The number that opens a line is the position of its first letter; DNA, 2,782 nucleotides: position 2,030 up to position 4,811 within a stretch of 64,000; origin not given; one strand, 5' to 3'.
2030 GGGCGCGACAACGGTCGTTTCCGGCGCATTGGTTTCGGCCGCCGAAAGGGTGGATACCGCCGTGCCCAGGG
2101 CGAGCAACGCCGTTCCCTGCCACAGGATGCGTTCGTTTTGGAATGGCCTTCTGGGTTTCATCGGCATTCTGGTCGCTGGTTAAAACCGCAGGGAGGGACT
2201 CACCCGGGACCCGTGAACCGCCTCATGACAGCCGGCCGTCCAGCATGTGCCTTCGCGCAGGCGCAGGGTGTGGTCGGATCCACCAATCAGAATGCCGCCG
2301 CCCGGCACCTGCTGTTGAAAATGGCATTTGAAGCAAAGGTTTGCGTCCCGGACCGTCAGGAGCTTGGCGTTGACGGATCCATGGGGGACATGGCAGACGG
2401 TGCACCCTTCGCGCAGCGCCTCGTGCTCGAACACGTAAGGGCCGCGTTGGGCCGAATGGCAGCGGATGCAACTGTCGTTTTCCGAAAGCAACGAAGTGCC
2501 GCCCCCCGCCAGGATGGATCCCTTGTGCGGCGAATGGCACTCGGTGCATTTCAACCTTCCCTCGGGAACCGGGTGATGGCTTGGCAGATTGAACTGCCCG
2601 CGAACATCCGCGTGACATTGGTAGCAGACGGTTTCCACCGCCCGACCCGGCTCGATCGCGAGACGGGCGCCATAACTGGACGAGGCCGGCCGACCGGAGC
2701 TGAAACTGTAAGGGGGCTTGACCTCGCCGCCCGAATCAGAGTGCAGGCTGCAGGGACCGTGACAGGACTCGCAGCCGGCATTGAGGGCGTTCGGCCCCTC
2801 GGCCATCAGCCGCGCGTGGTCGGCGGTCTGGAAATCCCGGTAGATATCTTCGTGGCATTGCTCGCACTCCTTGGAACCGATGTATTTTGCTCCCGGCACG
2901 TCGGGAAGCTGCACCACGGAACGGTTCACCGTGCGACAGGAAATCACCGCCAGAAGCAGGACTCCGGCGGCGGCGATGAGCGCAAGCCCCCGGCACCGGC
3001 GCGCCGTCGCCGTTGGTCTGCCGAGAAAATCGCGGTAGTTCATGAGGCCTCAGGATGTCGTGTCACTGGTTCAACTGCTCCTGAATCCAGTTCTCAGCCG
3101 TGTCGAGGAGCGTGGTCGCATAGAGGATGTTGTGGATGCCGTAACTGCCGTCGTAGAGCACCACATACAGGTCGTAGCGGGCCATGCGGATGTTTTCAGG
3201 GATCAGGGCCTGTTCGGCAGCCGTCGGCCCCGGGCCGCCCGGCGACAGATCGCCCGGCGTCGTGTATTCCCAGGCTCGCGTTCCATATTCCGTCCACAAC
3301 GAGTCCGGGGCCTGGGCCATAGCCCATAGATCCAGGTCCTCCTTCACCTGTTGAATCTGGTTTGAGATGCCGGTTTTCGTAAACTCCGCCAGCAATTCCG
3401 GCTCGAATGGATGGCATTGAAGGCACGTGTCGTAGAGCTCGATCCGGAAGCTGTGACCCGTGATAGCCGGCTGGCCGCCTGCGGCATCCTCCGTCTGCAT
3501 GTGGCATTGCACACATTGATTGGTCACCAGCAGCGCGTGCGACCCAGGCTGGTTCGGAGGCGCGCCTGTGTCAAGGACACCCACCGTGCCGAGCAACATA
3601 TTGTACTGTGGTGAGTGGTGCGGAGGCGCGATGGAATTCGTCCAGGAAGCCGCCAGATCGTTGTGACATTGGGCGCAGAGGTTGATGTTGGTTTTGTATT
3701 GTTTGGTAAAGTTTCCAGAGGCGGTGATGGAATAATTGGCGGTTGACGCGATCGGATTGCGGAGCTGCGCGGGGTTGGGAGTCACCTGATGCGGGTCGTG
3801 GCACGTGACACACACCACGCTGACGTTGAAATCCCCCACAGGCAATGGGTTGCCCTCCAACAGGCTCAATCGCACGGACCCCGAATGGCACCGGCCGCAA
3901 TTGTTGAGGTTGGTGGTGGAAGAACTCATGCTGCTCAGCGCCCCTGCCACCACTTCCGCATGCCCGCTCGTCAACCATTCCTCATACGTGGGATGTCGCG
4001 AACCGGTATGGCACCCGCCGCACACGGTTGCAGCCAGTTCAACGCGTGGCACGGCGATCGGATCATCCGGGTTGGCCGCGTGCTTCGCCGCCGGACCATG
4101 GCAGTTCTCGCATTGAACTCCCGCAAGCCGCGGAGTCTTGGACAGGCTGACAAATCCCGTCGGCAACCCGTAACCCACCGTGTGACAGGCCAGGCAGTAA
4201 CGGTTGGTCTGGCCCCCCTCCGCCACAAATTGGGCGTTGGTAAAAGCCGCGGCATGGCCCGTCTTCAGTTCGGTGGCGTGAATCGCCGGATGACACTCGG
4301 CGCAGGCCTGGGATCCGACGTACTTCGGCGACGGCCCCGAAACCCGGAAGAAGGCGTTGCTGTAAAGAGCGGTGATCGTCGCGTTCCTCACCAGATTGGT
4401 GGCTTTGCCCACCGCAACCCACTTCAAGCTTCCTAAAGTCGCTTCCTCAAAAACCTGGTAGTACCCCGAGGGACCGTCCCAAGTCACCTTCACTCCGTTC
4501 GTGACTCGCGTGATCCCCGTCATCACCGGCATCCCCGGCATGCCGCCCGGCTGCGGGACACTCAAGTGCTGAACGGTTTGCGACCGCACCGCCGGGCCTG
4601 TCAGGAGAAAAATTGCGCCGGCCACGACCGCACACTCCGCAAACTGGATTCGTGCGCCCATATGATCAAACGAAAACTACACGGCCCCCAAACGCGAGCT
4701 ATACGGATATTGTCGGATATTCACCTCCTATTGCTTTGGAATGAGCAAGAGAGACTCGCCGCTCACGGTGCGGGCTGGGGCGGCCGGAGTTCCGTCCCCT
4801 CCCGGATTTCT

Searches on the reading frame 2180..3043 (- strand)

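Call 23: search_protein_families(library=ncbifam, proteins=[window:2180-3043:-], max_evalue=0.001)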
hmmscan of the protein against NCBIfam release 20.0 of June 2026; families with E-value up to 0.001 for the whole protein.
window:2180-3043:- (287 aa): 6 families
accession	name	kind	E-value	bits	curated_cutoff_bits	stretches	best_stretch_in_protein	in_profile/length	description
NF041028.1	decahem_GSU2203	exception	2.3e-51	174.9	325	2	137-244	148-258/317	GSU2203 family decaheme c-type cytochrome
TIGR03508.1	decahem_SO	subfamily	9.3e-45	153.1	192.2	2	137-281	117-256/258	DmsE family decaheme c-type cytochrome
TIGR01905.1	paired_CXXCH_1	subfamily_domain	1.9e-15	56.5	25.2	1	207-243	1-38/41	doubled CXXCH domain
TIGR03153.1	cytochr_NrfH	equivalog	6.8e-07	29.4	134.2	1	48-171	17-134/138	cytochrome c nitrite reductase small subunit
NF041198.1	UshA_like_PCGU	equivalog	1.2e-05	24.1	275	0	52-78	403-429/519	UshA-like (seleno)protein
NF040886.1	cyt_C_like_Sec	equivalog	0.00035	19.3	250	1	56-82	44-70/423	multiheme c-type cytochrome (seleno)protein ExtKL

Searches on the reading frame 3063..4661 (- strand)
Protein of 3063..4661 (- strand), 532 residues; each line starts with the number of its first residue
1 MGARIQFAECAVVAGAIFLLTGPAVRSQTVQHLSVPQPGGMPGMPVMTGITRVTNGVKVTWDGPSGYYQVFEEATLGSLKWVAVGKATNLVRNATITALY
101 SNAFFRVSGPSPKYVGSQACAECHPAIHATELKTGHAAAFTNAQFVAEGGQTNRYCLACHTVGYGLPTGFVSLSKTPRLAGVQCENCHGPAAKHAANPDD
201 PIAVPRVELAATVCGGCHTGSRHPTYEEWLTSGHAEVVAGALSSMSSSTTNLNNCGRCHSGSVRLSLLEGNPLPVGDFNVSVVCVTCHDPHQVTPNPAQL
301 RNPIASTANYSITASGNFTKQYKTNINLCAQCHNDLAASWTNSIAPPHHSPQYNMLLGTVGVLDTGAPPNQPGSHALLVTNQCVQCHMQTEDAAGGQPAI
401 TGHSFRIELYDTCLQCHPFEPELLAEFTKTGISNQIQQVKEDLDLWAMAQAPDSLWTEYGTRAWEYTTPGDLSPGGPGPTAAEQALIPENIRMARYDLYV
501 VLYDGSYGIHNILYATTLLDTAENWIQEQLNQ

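Call 23: search_protein_families(library=ncbifam, proteins=[window:3063-4661:-], max_evalue=0.001)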
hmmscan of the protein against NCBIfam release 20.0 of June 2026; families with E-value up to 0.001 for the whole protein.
window:3063-4661:- (532 aa): 7 families
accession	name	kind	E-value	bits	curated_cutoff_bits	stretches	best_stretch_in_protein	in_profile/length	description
NF041198.1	UshA_like_PCGU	equivalog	6.9e-25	87.6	275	1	111-226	402-516/519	UshA-like (seleno)protein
NF041028.1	decahem_GSU2203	exception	3.1e-11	43.1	325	1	182-296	68-189/317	GSU2203 family decaheme c-type cytochrome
TIGR03508.1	decahem_SO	subfamily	9.1e-11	41.7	192.2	1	175-335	29-198/258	DmsE family decaheme c-type cytochrome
TIGR03153.1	cytochr_NrfH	equivalog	5.9e-05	23.2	134.2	0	137-193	12-64/138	cytochrome c nitrite reductase small subunit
NF040886.1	cyt_C_like_Sec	equivalog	7.5e-05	21.5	250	1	212-394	46-219/423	multiheme c-type cytochrome (seleno)protein ExtKL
NF043010.1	Cyt554_Nsmonas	equivalog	0.00013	21.5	400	1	114-194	28-121/238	cytochrome c-550 CycA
TIGR04257.1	nanowire_3heme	domain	0.00021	21.4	40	0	173-222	15-62/75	c(7)-type cytochrome triheme domain-containing protein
